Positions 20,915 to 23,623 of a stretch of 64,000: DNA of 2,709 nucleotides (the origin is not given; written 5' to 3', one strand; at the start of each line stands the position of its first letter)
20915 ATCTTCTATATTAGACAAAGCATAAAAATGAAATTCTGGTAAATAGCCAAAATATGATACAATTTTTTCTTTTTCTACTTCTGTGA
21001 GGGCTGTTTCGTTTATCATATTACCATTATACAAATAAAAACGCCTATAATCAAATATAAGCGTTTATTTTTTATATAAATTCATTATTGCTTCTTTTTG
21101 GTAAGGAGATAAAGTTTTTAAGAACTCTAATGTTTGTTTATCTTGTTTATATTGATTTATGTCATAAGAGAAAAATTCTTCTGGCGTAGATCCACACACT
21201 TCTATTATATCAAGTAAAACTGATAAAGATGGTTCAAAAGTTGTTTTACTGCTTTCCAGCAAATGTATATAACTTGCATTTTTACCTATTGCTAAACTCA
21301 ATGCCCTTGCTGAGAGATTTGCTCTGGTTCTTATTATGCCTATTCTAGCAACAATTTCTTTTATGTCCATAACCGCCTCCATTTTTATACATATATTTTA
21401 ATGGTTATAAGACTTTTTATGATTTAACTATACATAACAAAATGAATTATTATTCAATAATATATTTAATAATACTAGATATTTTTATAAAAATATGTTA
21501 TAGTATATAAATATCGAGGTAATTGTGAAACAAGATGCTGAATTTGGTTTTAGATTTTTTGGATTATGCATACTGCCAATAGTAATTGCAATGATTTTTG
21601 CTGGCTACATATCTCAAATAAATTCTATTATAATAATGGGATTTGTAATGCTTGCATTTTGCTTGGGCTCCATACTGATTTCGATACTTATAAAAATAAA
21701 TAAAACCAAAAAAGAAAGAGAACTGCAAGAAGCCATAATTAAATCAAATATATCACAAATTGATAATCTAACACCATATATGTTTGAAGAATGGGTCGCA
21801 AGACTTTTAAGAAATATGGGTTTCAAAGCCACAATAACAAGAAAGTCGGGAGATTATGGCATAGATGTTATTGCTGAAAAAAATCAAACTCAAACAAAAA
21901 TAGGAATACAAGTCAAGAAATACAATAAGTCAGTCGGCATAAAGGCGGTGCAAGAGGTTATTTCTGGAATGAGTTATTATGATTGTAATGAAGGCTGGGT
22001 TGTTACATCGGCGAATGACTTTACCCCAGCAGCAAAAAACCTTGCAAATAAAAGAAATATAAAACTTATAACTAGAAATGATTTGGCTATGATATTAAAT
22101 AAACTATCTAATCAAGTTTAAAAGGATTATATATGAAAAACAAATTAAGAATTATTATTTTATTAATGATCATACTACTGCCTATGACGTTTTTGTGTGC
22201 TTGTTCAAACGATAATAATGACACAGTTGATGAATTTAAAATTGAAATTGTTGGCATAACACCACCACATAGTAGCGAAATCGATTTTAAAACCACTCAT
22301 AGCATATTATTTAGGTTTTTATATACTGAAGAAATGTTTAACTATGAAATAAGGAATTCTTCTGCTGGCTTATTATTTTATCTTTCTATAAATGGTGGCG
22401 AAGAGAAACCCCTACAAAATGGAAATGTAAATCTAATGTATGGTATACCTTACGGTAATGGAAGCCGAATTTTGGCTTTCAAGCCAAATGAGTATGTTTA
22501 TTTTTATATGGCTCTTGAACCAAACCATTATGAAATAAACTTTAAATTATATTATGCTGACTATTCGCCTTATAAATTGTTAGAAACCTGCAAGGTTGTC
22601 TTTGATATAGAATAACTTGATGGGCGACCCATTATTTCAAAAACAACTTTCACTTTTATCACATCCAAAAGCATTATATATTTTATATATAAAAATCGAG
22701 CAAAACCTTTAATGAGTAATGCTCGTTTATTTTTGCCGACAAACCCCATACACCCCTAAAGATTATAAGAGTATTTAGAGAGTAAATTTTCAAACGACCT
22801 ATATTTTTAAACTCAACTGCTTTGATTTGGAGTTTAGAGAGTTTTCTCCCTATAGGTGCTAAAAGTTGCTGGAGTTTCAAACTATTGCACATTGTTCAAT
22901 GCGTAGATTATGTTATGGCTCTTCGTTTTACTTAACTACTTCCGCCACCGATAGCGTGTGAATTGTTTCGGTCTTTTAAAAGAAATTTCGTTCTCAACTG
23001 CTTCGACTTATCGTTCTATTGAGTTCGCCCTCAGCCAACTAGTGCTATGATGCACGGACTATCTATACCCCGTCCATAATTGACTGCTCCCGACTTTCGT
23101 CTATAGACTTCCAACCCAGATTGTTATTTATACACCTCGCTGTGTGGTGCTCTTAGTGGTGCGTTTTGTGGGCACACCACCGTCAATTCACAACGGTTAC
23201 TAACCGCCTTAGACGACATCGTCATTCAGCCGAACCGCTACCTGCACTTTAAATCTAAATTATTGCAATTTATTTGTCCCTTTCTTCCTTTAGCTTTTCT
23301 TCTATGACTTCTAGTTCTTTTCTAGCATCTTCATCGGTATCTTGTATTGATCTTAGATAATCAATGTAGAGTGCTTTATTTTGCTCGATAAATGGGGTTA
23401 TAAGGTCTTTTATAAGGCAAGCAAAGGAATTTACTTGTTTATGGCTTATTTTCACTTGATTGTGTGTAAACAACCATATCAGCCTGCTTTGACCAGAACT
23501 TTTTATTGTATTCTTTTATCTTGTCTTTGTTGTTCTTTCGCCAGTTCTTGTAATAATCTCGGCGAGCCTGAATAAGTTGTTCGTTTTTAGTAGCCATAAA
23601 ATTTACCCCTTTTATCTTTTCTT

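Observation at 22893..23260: GC-rich, ORF-free ~370-nt block inside the tRNA-Glu island: candidate large structured RNA of unknown class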

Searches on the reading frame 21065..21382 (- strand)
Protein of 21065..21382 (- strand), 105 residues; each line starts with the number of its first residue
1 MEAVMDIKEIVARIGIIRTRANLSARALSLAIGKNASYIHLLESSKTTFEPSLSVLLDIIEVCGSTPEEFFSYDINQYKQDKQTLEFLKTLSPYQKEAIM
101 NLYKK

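Call 13: search_protein_families(library=pfam, proteins=[window:21065-21382:-], max_evalue=0.01)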
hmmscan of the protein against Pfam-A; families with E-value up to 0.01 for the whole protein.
window:21065-21382:- (105 aa): 2 families
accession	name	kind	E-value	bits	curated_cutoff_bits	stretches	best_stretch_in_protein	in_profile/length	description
PF01381.28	HTH_3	-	5.5e-05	23.6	23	1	17-70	4-55/55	Helix-turn-helix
PF13560.12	HTH_31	-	0.00012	22.8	27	1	12-69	4-60/64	Helix-turn-helix domain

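Call 82: search_protein_families(library=padloc, proteins=[window:21065-21382:-], max_evalue=0.001)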
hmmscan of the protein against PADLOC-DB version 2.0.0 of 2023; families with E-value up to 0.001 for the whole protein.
window:21065-21382:- (105 aa): 1 family
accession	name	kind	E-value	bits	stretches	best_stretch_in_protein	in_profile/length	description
PDLC02926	HTH_VI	-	0.00011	20.4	1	16-64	8-54/92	-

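Call 83: search_protein_families(library=phrogs, proteins=[window:21065-21382:-], max_evalue=0.001)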
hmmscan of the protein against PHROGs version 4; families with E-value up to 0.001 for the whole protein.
window:21065-21382:- (105 aa): 0 families

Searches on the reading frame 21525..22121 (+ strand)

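Call 13: search_protein_families(library=pfam, proteins=[window:21525-22121:+], max_evalue=0.01)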
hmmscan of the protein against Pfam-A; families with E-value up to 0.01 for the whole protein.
window:21525-22121:+ (198 aa): 4 families
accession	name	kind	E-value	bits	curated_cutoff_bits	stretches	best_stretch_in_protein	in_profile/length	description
PF04471.18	Mrr_cat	-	6.4e-32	110.5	21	1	79-189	1-113/115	Restriction endonuclease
PF22722.2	NA-iREase1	-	4.1e-15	56.1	27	1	87-187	1-104/106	NACHT-associated inactive Restriction Endonuclease 1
PF13156.12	Mrr_cat_2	-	1.4e-08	35.2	22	1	91-188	10-111/127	Restriction endonuclease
PF18741.7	MTES_1575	-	0.002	18.6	38.2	1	87-132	1-46/96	REase_MTES_1575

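Call 82: search_protein_families(library=padloc, proteins=[window:21525-22121:+], max_evalue=0.001)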
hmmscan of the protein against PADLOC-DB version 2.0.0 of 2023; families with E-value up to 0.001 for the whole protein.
window:21525-22121:+ (198 aa): 9 families
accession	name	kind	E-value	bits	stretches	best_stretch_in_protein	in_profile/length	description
PDLC00631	ZorD1|ZorD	-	1.3e-24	84.1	1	70-193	936-1062/1071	"SWI2/SNF2 helicase, Mrr-like nuclease"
PDLC04819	PDC-S02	-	5.9e-20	69.8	1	77-191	191-306/334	-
PDLC00628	ZorD1|ZorD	-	6.5e-16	55.2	1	73-194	1017-1142/1171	"SWI2/SNF2 helicase, Mrr-like nuclease"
PDLC04796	PDC-S02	-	3.2e-15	54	1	68-183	232-346/390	-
PDLC04806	PDC-S02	-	1.2e-12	45.7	1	62-191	165-300/324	-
PDLC04815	PDC-S02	-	8.5e-10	36.5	1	79-186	202-313/346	-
PDLC03663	mREase_IV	-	2.2e-08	31.2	1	81-190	411-522/544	Type IV methyl-directed restriction enzyme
PDLC03657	mREase_IV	-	3.5e-08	31.1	1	64-183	154-283/317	Type IV methyl-directed restriction enzyme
PDLC03852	LmuA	-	0.00044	18.3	1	78-159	14-101/336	-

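Call 83: search_protein_families(library=phrogs, proteins=[window:21525-22121:+], max_evalue=0.001)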
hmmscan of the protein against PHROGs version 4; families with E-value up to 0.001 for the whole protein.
window:21525-22121:+ (198 aa): 2 families
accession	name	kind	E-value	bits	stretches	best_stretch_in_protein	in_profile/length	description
phrog_19856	-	unknown function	1.6e-19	71.4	1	82-193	71-180/192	-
phrog_17577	-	DNA, RNA and nucleotide metabolism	4.7e-09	36.9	1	18-196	17-198/210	restriction endonuclease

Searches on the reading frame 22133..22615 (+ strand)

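Call 13: search_protein_families(library=pfam, proteins=[window:22133-22615:+], max_evalue=0.01)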
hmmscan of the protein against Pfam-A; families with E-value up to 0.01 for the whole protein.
window:22133-22615:+ (160 aa): 1 family
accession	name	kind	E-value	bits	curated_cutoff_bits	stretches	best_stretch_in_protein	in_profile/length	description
PF16390.11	DUF4999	-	0.0098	16.4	25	1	1-44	1-42/76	Domain of unknown function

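Call 82: search_protein_families(library=padloc, proteins=[window:22133-22615:+], max_evalue=0.001)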
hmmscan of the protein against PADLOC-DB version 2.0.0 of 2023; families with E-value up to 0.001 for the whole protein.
window:22133-22615:+ (160 aa): 0 families

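Call 83: search_protein_families(library=phrogs, proteins=[window:22133-22615:+], max_evalue=0.001)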
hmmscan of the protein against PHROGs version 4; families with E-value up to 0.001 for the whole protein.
window:22133-22615:+ (160 aa): 0 families

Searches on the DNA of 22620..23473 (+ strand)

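Call 11: search_dna_similar(query=window:22620-23270:+, collection=phages, mode=distant, max_evalue=0.01)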
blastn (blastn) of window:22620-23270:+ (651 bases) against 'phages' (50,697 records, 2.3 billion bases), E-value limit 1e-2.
No match.

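Call 12: search_dna_similar(query=window:22620-23270:+, collection=plasmids, mode=distant, max_evalue=0.01)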
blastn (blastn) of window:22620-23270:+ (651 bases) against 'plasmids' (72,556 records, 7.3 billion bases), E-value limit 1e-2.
Records with a match: 17; places in all: 17; records where one place covers at least 80% of the query: 0.
Best place of each record, by identity: 80-90% 17.
By first word of the organism name: Acinetobacter 17.
By predicted mobility (MOB-suite, as given by PLSDB): non-mobilizable 9; mobilizable 8.
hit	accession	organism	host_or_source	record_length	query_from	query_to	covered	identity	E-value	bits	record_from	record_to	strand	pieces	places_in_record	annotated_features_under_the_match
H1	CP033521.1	Acinetobacter pittii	Homo sapiens,Bacterial culture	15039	60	96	6%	89.2%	4e-3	50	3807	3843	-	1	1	GNAT family N-acetyltransferase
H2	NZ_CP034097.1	Acinetobacter baumannii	Homo sapiens,sputum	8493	60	96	6%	89.2%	4e-3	50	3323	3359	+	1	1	GNAT family N-acetyltransferase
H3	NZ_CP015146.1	Acinetobacter pittii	Homo sapiens,tracheal secretion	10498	60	96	6%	89.2%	4e-3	50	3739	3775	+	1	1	GNAT family N-acetyltransferase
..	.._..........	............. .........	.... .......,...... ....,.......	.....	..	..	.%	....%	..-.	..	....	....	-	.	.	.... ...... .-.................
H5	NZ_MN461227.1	Acinetobacter pittii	-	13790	60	96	6%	89.2%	4e-3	50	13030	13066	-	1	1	GNAT family N-acetyltransferase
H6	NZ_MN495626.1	Acinetobacter baumannii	-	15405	60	96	6%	89.2%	4e-3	50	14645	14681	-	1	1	GNAT family N-acetyltransferase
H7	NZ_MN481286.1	Acinetobacter baylyi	-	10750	60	96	6%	89.2%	4e-3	50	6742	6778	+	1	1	GNAT family N-acetyltransferase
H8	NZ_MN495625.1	Acinetobacter baumannii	-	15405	60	96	6%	89.2%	4e-3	50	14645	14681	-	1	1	GNAT family N-acetyltransferase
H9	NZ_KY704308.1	Acinetobacter baumannii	domestic grey parrot,nose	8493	60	96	6%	89.2%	4e-3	50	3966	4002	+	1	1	GNAT family N-acetyltransferase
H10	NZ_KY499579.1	Acinetobacter pittii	-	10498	60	96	6%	89.2%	4e-3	50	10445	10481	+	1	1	none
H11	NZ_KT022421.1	Acinetobacter baumannii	-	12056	60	96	6%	89.2%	4e-3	50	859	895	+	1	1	GNAT family N-acetyltransferase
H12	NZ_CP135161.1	Acinetobacter pittii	Homo sapiens,sputum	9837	60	96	6%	89.2%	4e-3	50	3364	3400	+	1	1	GNAT family N-acetyltransferase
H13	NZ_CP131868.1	Acinetobacter pittii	Homo sapiens,culture,respiratory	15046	60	96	6%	89.2%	4e-3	50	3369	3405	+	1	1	GNAT family N-acetyltransferase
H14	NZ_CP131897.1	Acinetobacter baumannii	Homo sapiens,culture,respiratory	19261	60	96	6%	89.2%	4e-3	50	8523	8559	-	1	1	GNAT family N-acetyltransferase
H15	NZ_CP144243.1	Acinetobacter baumannii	-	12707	60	96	6%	89.2%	4e-3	50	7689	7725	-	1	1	GNAT family N-acetyltransferase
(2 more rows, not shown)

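Call 71: build_rna_model(alignment_id=A5, structure=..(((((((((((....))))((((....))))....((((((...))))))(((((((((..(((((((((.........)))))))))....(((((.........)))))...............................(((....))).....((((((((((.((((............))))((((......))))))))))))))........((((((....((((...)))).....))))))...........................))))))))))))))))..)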
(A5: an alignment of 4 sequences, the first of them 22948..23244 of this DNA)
Model R1 built from alignment A5 (4 sequences, 299 columns); structure: as given.
model positions 296; base pairs 75; branch points 8; effective number of sequences 0.89; information 0.591 bits per position. Calibrated on 0.2 Mb of random sequence (short: E-values are rough).
structure used (alignment columns):
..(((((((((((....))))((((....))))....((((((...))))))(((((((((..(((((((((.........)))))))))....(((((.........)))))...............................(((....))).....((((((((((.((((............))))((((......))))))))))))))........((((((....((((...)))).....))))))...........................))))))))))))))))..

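Call 72: search_with_rna_model(model_id=R1, sources=[window, L002, L003, L004, L005, L006, L007, L008, L009, L010, L011, L012, L013, L014, L015, L016, L017, L018, L019, L020, L021, L022, L023, L024, L025, L026, L027, L028, L029, L030, L031, L032, L033, L034, L035, L036, L037, L038, L039, L040, L041, L042, L043, L044, L045, L046, L047, L048, L049, L050, L051, L052, L053, L054, L055, L056, L057, L059, L070, L071, L072, L073, L074, L082, L092, L093, L094, L095, L068, L069, L084, L085, L086, L087, L088, L089, L090, L091], max_evalue=10, make_alignment=true)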
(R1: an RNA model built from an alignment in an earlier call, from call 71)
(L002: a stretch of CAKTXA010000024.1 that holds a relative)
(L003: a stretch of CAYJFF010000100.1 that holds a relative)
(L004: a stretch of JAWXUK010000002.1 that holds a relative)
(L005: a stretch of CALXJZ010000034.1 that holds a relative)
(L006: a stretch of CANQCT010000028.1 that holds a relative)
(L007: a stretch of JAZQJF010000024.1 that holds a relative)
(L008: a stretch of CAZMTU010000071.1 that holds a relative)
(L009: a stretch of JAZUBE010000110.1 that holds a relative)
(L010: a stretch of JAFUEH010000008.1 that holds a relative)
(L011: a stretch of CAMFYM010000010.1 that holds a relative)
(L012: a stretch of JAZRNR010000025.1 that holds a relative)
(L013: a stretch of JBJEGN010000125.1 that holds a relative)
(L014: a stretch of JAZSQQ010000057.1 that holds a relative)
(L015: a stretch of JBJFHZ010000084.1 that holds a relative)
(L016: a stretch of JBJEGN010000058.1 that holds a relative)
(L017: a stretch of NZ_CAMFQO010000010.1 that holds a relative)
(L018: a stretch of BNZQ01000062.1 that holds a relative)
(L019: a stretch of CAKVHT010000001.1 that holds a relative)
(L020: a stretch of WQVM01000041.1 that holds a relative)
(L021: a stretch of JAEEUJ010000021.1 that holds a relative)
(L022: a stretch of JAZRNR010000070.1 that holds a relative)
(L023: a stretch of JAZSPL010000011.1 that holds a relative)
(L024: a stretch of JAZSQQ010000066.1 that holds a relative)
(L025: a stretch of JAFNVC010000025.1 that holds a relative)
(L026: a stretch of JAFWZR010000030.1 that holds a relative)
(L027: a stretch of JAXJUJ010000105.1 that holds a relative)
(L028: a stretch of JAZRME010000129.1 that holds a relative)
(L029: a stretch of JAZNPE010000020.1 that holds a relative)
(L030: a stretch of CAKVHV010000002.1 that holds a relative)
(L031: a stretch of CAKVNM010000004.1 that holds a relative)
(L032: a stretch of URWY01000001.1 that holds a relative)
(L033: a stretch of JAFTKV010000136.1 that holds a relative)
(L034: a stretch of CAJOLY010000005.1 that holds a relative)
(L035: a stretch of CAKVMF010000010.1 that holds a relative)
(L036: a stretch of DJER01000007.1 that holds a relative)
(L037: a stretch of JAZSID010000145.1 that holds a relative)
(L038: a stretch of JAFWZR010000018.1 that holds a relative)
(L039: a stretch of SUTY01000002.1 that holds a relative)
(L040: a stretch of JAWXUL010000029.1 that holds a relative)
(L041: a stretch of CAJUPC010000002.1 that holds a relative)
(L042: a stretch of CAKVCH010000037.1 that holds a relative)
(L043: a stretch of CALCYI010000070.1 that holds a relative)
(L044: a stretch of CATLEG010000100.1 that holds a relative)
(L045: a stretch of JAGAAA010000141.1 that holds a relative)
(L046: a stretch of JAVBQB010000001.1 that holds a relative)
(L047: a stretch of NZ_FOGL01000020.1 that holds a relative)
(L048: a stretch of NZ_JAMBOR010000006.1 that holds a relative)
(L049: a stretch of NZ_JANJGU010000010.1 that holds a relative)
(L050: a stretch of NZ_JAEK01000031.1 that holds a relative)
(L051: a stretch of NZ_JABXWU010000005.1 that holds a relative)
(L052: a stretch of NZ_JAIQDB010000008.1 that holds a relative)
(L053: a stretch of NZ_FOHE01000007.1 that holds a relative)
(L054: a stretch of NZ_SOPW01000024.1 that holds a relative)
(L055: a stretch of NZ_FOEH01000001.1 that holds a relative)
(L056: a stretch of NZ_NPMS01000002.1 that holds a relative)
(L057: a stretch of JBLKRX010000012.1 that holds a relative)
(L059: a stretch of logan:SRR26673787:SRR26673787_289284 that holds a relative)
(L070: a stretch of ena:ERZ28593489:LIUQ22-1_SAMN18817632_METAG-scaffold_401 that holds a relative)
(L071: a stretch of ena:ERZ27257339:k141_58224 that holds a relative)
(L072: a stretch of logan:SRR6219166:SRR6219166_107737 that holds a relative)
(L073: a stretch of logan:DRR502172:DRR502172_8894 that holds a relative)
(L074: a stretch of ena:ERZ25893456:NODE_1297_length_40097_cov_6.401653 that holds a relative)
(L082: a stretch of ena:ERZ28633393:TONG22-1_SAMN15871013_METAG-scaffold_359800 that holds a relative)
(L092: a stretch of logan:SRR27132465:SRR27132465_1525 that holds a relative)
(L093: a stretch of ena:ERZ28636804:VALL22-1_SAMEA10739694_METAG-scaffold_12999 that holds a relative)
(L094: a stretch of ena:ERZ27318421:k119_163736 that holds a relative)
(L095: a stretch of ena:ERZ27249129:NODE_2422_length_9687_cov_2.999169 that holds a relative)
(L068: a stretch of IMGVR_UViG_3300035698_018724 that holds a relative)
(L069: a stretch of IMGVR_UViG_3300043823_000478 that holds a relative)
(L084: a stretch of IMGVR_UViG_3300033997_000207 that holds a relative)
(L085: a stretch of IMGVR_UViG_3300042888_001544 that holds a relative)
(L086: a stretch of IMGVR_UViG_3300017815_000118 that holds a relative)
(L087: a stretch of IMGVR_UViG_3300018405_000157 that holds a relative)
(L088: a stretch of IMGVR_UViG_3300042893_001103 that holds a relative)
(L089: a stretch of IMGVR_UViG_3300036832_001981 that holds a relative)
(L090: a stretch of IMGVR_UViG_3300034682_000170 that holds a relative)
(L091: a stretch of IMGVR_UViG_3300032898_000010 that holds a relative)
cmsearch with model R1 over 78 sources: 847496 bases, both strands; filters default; matches with E-value up to 10: 8.
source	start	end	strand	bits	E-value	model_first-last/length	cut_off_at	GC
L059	2451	2746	+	365.9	1.8e-117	1-296/296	no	0.46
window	22948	23244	-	365.1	3.4e-117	1-296/296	no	0.47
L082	247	540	+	344.9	1.4e-110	1-296/296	no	0.46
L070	3760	4052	-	324.7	5.5e-104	1-296/296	no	0.46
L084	883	901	+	12.2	0.14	95-113/296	no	0.58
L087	6539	6557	-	12.2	0.14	95-113/296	no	0.58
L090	9913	9931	+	12.2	0.14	95-113/296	no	0.58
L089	2686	2702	+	11.6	0.21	96-112/296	no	0.65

Alignment A6: 8 matches aligned to the model, 300 columns, each read 5' to 3' on its own strand. Consensus structure (alignment columns), stored with it:
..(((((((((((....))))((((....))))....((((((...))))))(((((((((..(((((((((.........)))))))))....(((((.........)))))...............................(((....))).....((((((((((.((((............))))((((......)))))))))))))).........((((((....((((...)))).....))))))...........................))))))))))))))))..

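Call 77: search_with_rna_model(model_id=R1, sources=[window, L059, L070, L082], max_evalue=1e-20, make_alignment=true)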
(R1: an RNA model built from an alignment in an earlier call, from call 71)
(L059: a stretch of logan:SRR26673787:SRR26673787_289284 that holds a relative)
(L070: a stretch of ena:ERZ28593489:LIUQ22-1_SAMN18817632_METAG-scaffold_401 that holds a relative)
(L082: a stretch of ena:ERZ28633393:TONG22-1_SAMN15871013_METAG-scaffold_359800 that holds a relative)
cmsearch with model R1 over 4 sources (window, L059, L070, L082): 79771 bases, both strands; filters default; matches with E-value up to 1e-20: 4.
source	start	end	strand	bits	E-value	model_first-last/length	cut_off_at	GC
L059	2451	2746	+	365.9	1.7e-118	1-296/296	no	0.46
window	22948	23244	-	365.1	3.2e-118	1-296/296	no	0.47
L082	247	540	+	344.9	1.3e-111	1-296/296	no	0.46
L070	3760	4052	-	324.7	5.2e-105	1-296/296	no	0.46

Alignment A7: 4 matches aligned to the model, 300 columns, each read 5' to 3' on its own strand. Consensus structure (alignment columns), stored with it:
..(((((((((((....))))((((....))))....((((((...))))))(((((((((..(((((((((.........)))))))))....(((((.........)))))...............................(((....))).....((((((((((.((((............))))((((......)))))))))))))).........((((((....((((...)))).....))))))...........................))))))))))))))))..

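Call 90: search_rna_families(sources=[L059, L082, L070], threshold=evalue, max_evalue=5)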
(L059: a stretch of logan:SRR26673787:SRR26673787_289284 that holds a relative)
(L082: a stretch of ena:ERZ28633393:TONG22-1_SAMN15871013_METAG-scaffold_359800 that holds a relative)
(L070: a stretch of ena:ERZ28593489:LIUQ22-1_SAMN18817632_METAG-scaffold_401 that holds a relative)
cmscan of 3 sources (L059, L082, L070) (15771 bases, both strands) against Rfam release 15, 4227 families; matches with E-value up to 5: 10.
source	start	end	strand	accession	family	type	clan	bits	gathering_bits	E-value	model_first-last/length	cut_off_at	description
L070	1182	1255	+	RF00005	tRNA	Gene; tRNA;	CL00001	71.9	29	2.4e-14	1-71/71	no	tRNA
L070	1576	1649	+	RF00005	tRNA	Gene; tRNA;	CL00001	70.2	29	6.9e-14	1-71/71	no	tRNA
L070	9974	10047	-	RF00005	tRNA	Gene; tRNA;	CL00001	67.3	29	4.3e-13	1-71/71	no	tRNA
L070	9888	9959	-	RF00005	tRNA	Gene; tRNA;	CL00001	61.3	29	1.9e-11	1-71/71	no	tRNA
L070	1614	1759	-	RF02194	HPnc0260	Gene; antisense;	-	50.6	59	0.0018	1-156/156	no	Bacterial antisense RNA HPnc0260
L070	9887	9959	+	RF04354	Plastid-ycf2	Cis-reg;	-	31.8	65.7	0.0028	1-75/75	no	Plastid-ycf2 5UTR RNA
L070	1720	1777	-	RF02844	RefA9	Gene; antisense;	-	26.2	49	2.2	1-64/64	no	Enterococcus sRNA A9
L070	9973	10047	+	RF04354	Plastid-ycf2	Cis-reg;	-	24.8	65.7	0.23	1-75/75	no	Plastid-ycf2 5UTR RNA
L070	9731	9761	-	RF00617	cHP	Cis-reg;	CL00129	22.7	40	0.93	1-45/45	no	Flavivirus capsid hairpin cHP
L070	9482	9556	+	RF00456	mir-34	Gene; miRNA;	CL00087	19.8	53.4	2.9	1-72/72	no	mir-34 microRNA precursor family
